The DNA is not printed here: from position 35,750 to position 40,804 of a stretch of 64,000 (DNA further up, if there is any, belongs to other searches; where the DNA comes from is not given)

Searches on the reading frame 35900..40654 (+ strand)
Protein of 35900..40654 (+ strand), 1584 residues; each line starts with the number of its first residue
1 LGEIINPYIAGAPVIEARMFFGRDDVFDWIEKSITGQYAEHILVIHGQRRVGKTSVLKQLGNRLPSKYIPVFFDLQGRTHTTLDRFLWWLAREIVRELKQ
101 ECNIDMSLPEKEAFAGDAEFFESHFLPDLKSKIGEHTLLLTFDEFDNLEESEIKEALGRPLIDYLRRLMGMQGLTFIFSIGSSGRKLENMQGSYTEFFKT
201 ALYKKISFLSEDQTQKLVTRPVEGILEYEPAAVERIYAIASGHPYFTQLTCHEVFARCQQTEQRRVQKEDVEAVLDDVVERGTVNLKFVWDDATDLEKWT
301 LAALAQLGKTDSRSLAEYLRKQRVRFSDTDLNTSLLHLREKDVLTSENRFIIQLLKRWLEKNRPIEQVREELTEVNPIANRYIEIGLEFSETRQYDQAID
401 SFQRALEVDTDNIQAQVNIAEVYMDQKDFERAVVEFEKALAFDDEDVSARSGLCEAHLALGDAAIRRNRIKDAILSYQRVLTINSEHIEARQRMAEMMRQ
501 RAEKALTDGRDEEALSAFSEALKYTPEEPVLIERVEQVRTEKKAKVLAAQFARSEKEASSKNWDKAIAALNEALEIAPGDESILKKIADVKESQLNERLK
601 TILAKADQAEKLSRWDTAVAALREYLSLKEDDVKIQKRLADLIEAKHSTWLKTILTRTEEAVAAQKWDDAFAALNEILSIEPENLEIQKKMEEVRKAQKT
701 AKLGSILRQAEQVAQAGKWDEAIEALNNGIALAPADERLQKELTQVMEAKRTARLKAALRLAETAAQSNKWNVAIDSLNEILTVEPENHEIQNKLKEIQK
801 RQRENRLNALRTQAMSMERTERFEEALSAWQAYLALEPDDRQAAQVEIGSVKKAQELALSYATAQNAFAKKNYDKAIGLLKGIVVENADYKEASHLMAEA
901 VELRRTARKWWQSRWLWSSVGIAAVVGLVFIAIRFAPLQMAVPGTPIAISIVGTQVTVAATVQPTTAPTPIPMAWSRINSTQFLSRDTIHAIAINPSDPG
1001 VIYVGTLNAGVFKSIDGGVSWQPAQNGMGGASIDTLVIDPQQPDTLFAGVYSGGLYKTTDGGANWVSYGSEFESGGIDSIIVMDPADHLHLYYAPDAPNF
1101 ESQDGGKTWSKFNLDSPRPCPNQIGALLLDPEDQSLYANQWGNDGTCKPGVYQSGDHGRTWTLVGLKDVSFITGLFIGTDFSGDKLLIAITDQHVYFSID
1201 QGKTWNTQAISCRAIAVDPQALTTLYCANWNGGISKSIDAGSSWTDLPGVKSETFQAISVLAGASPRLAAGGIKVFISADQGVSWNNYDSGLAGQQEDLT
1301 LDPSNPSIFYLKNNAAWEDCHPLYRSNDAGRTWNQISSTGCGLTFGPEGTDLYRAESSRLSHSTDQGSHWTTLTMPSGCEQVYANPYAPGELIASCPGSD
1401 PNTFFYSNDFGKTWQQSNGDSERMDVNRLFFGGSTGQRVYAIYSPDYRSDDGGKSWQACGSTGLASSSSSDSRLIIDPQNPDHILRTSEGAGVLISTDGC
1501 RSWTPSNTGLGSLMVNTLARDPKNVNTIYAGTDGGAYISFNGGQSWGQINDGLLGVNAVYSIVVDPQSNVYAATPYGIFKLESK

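Call 75: search_protein_families(library=pfam, proteins=[window:35900-40654:+], max_evalue=0.00001)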
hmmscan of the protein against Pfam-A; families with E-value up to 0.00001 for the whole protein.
window:35900-40654:+ (1584 aa): 17 families
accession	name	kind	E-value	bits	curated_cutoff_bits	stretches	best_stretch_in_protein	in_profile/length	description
PF15902.12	Sortilin-Vps10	-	4.1e-35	121.9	33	1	1055-1164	3-112/446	Sortilin, neurotensin receptor 3,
PF07719.23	TPR_2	-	1.3e-27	94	27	0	415-445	3-33/34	Tetratricopeptide repeat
PF13428.12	TPR_14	-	3.2e-25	86.5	23.5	0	549-589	3-43/44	Tetratricopeptide repeat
PF00515.34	TPR_1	-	1.1e-20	72.9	27.8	0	382-409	4-31/34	Tetratricopeptide repeat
PF13414.12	TPR_11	-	5.9e-19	67.9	26.8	0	394-426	9-41/42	TPR repeat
PF14559.12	TPR_19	-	8.8e-18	64.8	25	0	393-432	5-44/68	Tetratricopeptide repeat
PF13432.12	TPR_16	-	1.4e-14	54.6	32.7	0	385-442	3-60/65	Tetratricopeptide repeat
PF01637.24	ATPase_2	-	2.7e-11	44.1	33.2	1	20-245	1-220/225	ATPase domain predominantly from Archaea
PF02012.26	BNR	-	3.9e-11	41.6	27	0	1405-1415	1-11/12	BNR/Asp-box repeat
PF13181.12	TPR_8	-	1.5e-10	40.8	25.7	0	414-443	2-31/34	Tetratricopeptide repeat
PF13424.12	TPR_12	-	4e-10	40.2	30.1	1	414-483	4-74/77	Tetratricopeptide repeat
PF13401.12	AAA_22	-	4.3e-10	40.4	27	1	40-180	5-122/130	AAA domain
PF13176.12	TPR_7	-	3.4e-07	30.3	27.9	0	390-411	10-31/36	Tetratricopeptide repeat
PF13088.12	BNR_2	-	7.6e-07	29.2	31.4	0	1358-1470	82-212/277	BNR repeat-like domain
PF14516.12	AAA_35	-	8.9e-07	28.5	27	1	42-260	33-249/331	AAA-like domain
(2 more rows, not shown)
